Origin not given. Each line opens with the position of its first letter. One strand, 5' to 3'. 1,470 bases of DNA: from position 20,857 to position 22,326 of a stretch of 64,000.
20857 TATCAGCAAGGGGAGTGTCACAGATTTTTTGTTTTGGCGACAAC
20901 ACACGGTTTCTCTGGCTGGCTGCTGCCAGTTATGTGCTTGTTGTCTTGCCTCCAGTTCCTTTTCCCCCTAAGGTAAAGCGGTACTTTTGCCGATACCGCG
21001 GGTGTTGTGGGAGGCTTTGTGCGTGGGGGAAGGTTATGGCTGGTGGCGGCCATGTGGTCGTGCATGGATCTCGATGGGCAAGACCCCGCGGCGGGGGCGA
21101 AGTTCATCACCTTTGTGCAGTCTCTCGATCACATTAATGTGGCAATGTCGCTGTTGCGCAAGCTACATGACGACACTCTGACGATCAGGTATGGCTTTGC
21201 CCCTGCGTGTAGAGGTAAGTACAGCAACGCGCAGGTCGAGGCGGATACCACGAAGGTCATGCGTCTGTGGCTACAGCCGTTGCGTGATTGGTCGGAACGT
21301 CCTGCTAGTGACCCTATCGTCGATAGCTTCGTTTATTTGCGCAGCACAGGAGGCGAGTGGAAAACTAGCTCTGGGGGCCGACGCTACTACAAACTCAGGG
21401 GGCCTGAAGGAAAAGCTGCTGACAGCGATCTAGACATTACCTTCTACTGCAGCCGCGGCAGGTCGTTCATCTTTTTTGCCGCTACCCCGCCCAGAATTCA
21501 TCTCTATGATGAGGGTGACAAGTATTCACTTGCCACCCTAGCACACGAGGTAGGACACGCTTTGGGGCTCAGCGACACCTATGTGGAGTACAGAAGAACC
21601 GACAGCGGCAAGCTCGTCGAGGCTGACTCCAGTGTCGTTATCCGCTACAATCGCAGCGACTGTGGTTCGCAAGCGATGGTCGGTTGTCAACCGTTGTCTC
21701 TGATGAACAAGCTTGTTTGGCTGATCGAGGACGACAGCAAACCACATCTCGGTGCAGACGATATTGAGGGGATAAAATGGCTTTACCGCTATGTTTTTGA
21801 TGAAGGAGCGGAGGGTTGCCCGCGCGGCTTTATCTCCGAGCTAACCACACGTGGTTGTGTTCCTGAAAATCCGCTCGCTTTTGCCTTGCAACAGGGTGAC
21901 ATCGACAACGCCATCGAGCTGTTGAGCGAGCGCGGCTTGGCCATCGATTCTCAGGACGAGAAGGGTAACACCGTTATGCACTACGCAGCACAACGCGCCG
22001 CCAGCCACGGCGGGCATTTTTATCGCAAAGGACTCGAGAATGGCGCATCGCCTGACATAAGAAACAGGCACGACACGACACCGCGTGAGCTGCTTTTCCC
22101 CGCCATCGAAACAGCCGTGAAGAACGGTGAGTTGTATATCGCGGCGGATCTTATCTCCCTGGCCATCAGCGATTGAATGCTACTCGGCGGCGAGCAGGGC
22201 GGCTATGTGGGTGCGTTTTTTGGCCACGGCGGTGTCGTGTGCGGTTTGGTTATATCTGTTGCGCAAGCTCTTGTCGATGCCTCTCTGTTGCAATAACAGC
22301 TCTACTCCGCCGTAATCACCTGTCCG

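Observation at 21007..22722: Convergent pair of eukaryote-like ankyrin proteins: a zincin metalloprotease-ANK fusion and an ANK lipoprotein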

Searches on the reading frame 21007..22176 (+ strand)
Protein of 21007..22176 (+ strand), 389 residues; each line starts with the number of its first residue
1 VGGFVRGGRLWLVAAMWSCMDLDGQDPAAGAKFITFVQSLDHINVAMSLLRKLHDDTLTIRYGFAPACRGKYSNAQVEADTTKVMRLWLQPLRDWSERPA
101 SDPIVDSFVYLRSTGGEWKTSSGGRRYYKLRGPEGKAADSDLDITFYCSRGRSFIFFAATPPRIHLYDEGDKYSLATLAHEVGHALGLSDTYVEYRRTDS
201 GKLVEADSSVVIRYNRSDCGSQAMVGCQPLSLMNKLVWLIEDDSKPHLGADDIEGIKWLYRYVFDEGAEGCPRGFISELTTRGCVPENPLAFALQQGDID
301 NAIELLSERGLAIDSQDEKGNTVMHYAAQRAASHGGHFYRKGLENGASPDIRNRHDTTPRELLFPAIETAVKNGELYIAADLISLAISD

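Call 3: search_protein_families(library=pfam, proteins=[window:21007-22176:+], max_evalue=1)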
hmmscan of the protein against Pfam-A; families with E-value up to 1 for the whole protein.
window:21007-22176:+ (389 aa): 10 families
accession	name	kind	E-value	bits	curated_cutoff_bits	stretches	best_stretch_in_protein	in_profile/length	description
PF13857.12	Ank_5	-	0.00037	21.3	27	1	288-327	18-56/56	Ankyrin repeats (many copies)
PF12796.13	Ank_2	-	0.00085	20.3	27.3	1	286-330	29-70/90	Ankyrin repeats (3 copies)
PF13637.12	Ank_4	-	0.0012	19.5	22.7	1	295-330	6-40/50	Ankyrin repeats (many copies)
PF00413.30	Peptidase_M10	-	0.0012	19.1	24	1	176-191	110-125/159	Matrixin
PF13583.11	Reprolysin_4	-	0.014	15.5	22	1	170-194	133-155/203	Metallo-peptidase family M12B Reprolysin-like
PF16313.11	DUF4953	-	0.035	13.8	24.2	1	178-190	17-29/316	Met-zincin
PF00023.36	Ank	-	0.11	13.3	21.1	0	320-353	2-32/33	Ankyrin repeat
PF06262.17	Zincin_1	-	0.12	12.7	22.4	1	177-195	76-94/97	Zincin-like metallopeptidase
PF01400.30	Astacin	-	0.18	11.9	22.5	1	174-211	78-112/189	Astacin (Peptidase family M12A)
PF12992.12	DUF3876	-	0.19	12.2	27.2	1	162-217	24-78/92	Domain of unknown function, B. Theta Gene description (DUF3876)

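Call 4: search_protein_families(library=ncbifam, proteins=[window:21007-22176:+], max_evalue=1)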
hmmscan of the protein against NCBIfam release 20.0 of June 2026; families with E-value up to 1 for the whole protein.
window:21007-22176:+ (389 aa): 9 families
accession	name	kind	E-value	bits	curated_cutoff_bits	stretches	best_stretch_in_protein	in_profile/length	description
NF043029.1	T4SS_AnkY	equivalog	0.00028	19.5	600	1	290-362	462-530/543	Dot/Icm T4SS effector AnkY/LegA9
NF043022.1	T4SS_AnkG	equivalog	0.00033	19.5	500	1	288-360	367-440/455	Dot/Icm T4SS effector AnkG/AnkZ/LegA7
TIGR03296.1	M6dom_TIGR03296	domain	0.0023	17.9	110.8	1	170-195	162-188/286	M6 family metalloprotease domain-containing protein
TIGR00425.1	CBF5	equivalog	0.056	12.6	238.15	1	176-211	169-203/322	RNA-guided pseudouridylation complex pseudouridine synthase subunit Cbf5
NF035945.1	Zn_serralysin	subfamily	0.062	12.4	500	1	169-190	156-177/462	serralysin family metalloprotease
NF038115.1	SVAGG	subfamily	0.074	12.1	150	1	167-201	165-201/407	SVAGG family GlyGly-CTERM protein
TIGR03952.1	metzin_BF0631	equivalog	0.12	11.4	208.1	1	175-199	233-257/351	zinc-dependent metalloproteinase lipoprotein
NF033628.1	snapalysin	exception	0.13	12.1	300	1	174-192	148-166/207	snapalysin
TIGR02290.1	M3_fam_3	subfamily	0.15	11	561.7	1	160-186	361-387/587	M3 family oligoendopeptidase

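Call 6: find_homologous_proteins(query=window:21007-22176:+)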
Query window:21007-22176:+ (389 aa): 19 proteins with E <= 0.001 among 4033 candidates.
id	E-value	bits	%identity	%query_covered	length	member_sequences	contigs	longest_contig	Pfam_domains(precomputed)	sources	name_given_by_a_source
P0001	1.7e-263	891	100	99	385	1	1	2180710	-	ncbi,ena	-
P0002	1.7e-159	549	62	99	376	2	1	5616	PF13857.13,PF13637.13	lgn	-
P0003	7.6e-156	537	62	99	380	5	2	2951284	PF13857.13,PF13637.13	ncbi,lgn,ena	-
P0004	5.3e-155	534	63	99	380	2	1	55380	PF13857.13,PF13637.13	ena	-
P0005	1.0e-149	517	62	98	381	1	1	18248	-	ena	-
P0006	1.0e-147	510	61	98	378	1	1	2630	PF13637.13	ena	-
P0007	5.8e-147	508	61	99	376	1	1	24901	PF13857.13,PF13637.13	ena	-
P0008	8.0e-146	504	62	99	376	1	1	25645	PF13637.13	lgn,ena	-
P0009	6.4e-145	501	63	99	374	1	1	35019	PF13637.13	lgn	-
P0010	1.8e-144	500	60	98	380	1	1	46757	PF12796.14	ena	-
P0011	2.3e-143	496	61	94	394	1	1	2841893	PF13637.13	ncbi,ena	-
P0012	6.4e-141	488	60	98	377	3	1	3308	PF13637.13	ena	-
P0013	1.7e-115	404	51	96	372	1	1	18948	PF13637.13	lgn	-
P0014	3.7e-112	393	49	98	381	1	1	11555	PF13857.13,PF13637.13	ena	-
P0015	1.8e-109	384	50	98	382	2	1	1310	PF13857.13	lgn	-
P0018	2.7e-25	107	29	83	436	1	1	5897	PF12796.14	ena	-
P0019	1.6e-23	101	29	90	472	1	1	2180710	PF12796.14,PF00023.37,PF13637.13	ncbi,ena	-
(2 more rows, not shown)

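Call 8: find_encoding_contigs(protein=P0001, flank=3000, max_places=3)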
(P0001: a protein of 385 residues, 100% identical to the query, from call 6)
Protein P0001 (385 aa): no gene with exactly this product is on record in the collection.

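Call 9: find_related_loci(query=A1, collection=genome_contigs, flank=6000)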
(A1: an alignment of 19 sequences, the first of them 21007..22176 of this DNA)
Query A1 (389 aa) in genome_contigs; peptide patterns used: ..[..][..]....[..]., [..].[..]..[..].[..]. (x = any residue, [..] = any of these).
314 stretches matched a pattern; 68 encode a relative of the query (tblastn E <= 1e-3); 65 distinct loci.
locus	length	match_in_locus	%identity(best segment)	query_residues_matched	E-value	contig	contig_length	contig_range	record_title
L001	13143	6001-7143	62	4-389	4e-162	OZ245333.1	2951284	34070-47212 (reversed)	MAG: Oligoflexales bacterium isolate 41c6888b-78db-45c1-b2dd-007a43f187e8 genome assembly, chromosome: 1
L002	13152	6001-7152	60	3-377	9e-147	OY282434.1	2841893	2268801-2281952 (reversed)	MAG: uncultured Oligoflexales bacterium genome assembly, chromosome: 1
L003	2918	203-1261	37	10-387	2e-68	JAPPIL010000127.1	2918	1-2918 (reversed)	MAG: Pseudomonadota bacterium isolate RHO2_bin_21 NODE_26065_length_2918_cov_5.595529, whole genome shotgun sequence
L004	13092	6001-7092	48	10-387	2e-114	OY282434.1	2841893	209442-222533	MAG: uncultured Oligoflexales bacterium genome assembly, chromosome: 1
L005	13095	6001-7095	32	24-379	1e-44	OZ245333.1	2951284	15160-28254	MAG: Oligoflexales bacterium isolate 41c6888b-78db-45c1-b2dd-007a43f187e8 genome assembly, chromosome: 1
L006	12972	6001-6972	31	49-351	3e-39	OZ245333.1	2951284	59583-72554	MAG: Oligoflexales bacterium isolate 41c6888b-78db-45c1-b2dd-007a43f187e8 genome assembly, chromosome: 1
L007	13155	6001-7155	32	10-387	4e-37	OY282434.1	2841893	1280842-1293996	MAG: uncultured Oligoflexales bacterium genome assembly, chromosome: 1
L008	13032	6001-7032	28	19-367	2e-36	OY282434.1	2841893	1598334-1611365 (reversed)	MAG: uncultured Oligoflexales bacterium genome assembly, chromosome: 1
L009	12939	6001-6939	29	24-328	6e-33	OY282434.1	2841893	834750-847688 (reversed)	MAG: uncultured Oligoflexales bacterium genome assembly, chromosome: 1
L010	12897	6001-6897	32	9-328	1e-32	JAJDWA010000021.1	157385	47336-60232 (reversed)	MAG: Candidatus Poribacteria bacterium isolate jk18x22bins.76 k141_777041, whole genome shotgun sequence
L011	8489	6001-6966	29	49-386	5e-31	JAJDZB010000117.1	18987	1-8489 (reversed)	MAG: Candidatus Poribacteria bacterium isolate jk18x34bins.64 k141_74426, whole genome shotgun sequence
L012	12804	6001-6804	32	48-332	1e-30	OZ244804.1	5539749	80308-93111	MAG: Candidatus Poribacteria bacterium isolate 01d6ffbc-f1d2-4681-b35a-d9b575322fea genome assembly, chromosome: 1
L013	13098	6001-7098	31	17-350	5e-30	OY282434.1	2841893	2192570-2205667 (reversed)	MAG: uncultured Oligoflexales bacterium genome assembly, chromosome: 1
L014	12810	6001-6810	33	25-328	8e-29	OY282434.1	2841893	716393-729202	MAG: uncultured Oligoflexales bacterium genome assembly, chromosome: 1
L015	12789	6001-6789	30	33-328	2e-27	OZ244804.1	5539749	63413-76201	MAG: Candidatus Poribacteria bacterium isolate 01d6ffbc-f1d2-4681-b35a-d9b575322fea genome assembly, chromosome: 1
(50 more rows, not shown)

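Call 15: find_homologous_proteins(query=A1, max_evalue=0.00001)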
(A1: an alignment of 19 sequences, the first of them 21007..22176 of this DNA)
Query A1 (19 sequences) (389 aa, profile of the alignment): 35 proteins with E <= 0.00001 among 8000 candidates.
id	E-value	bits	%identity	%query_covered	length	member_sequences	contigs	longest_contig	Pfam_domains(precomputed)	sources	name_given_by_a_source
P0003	3.9e-193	660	62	99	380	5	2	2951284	PF13857.13,PF13637.13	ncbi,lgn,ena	-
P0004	1.1e-188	645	63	99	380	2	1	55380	PF13857.13,PF13637.13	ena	-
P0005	5.0e-187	639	62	98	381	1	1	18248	-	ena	-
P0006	2.9e-185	634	61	98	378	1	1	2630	PF13637.13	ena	-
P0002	3.5e-185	633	62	99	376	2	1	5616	PF13857.13,PF13637.13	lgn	-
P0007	6.7e-183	626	61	99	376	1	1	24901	PF13857.13,PF13637.13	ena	-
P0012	1.0e-182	625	60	98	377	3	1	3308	PF13637.13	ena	-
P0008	4.8e-179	613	62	99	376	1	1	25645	PF13637.13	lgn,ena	-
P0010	3.5e-178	610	60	98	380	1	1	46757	PF12796.14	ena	-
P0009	1.4e-176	605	63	99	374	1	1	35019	PF13637.13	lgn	-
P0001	2.8e-174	598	100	99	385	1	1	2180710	-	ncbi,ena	-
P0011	5.6e-174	597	61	94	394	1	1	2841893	PF13637.13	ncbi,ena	-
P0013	1.4e-170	585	51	96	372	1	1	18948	PF13637.13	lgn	-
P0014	2.4e-170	585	49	98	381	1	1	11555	PF13857.13,PF13637.13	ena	-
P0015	5.1e-169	580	50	98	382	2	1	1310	PF13857.13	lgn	-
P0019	2.3e-113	397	29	90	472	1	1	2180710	PF12796.14,PF00023.37,PF13637.13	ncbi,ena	-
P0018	4.8e-111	389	29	83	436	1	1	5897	PF12796.14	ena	-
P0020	4.6e-99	350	31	83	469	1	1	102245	PF12796.14,PF00023.37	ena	-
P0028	4.0e-88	314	35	90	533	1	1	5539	PF13606.13,PF13857.13,PF12796.14,PF00023.37,PF13637.13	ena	-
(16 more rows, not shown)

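Call 19: find_encoding_contigs(protein=P0004, flank=5000, max_places=2)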
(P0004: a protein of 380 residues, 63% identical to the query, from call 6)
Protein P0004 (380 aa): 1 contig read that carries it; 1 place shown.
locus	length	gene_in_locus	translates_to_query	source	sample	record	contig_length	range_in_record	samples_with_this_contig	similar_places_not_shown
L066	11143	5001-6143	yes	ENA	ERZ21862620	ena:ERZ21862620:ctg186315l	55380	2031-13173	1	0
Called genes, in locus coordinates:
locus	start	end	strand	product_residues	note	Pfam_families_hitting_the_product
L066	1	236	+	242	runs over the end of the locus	-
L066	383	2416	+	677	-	-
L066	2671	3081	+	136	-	-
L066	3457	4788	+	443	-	-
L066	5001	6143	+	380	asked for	PF13637:Ank_4 (weak), PF13857:Ank_5 (faint)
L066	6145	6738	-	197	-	PF12796:Ank_2, PF00023:Ank (weak), PF13606:Ank_3 (faint), PF12796:Ank_2, PF13637:Ank_4, PF13857:Ank_5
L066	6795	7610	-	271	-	-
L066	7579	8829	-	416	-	PF13435:Cytochrome_C554 (faint), PF14522:Cytochrome_C7 (faint), PF09699:Paired_CXXCH_1 (faint), PF02335:Cytochrom_C552 (weak), PF13447:Multi-haem_cyto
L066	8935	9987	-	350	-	PF03033:Glyco_transf_28, PF04101:Glyco_tran_28_C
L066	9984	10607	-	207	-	-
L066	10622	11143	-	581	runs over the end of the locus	PF13429:TPR_15 (faint), PF07719:TPR_2 (faint), PF12895:ANAPC3 (faint), PF13424:TPR_12 (faint), PF13428:TPR_14 (faint), PF13371:TPR_9 (weak), PF23914:TPR_CcmH_CycH, PF13432:TPR_16 (weak), +9 more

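Call 20: find_encoding_contigs(protein=P0009, flank=5000, max_places=2)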
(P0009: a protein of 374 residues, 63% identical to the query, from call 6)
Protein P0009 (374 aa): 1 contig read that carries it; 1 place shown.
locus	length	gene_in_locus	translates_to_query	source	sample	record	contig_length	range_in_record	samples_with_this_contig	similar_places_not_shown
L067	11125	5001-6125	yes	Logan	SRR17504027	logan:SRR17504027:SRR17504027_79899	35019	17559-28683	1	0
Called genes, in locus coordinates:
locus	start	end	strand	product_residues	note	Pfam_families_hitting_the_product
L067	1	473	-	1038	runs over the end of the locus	PF00873:ACR_tran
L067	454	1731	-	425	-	PF19335:HMBD, PF25973:BSH_CzcB (weak), PF25919:BSH_CusB, PF25944:Beta-barrel_RND (weak), PF25954:Beta-barrel_RND_2, PF25975:CzcB_C (weak), PF25989:YknX_C (weak)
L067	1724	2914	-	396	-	PF02321:OEP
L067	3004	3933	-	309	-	PF13145:Rotamase_2, PF00639:Rotamase, PF13616:Rotamase_3 (weak)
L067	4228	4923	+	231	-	-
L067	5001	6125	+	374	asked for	PF13637:Ank_4 (faint)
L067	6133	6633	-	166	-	PF12796:Ank_2, PF00023:Ank (faint), PF13606:Ank_3 (faint), PF12796:Ank_2, PF13637:Ank_4, PF13857:Ank_5 (weak)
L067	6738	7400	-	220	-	PF04279:IspA (weak)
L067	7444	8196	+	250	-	PF12811:BaxI_1, PF01027:Bax1-I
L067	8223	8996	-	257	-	-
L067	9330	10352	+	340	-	PF01208:URO-D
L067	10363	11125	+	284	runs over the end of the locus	PF01553:Acyltransferase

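Call 21: find_encoding_contigs(protein=P0005, flank=5000, max_places=2)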
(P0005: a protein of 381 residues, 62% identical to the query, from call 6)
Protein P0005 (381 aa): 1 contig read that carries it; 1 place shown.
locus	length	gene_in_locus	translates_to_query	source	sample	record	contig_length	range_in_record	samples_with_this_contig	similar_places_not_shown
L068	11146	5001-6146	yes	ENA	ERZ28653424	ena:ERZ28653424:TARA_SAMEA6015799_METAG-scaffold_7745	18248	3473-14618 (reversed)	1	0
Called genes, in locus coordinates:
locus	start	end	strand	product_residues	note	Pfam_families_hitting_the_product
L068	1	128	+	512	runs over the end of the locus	PF03853:YjeF_N, PF01256:Carb_kinase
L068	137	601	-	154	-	PF08645:PNK3P, PF00702:Hydrolase, PF13419:HAD_2, PF13242:Hydrolase_like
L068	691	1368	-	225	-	PF21948:LplA-B_cat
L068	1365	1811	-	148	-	PF00034:Cytochrom_C (faint), PF13442:Cytochrome_CBB3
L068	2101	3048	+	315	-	PF04347:FliO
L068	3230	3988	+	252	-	PF04542:Sigma70_r2, PF04539:Sigma70_r3, PF08281:Sigma70_r4_2, PF04545:Sigma70_r4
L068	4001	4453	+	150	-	-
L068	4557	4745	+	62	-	-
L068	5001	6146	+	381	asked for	-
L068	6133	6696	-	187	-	PF12796:Ank_2, PF00023:Ank (weak), PF13606:Ank_3 (faint), PF12796:Ank_2, PF13637:Ank_4, PF13857:Ank_5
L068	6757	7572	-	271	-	-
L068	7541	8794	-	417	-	PF13435:Cytochrome_C554 (faint), PF14522:Cytochrome_C7 (faint), PF09699:Paired_CXXCH_1 (faint), PF02335:Cytochrom_C552 (weak), PF13447:Multi-haem_cyto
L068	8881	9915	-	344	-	-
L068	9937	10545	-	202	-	-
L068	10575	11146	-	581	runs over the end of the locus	PF13429:TPR_15 (faint), PF25062:ARM_TT21_N (faint), PF07719:TPR_2 (faint), PF13181:TPR_8 (faint), PF13424:TPR_12 (faint), PF13371:TPR_9 (weak), PF23914:TPR_CcmH_CycH, PF12895:ANAPC3 (weak), +10 more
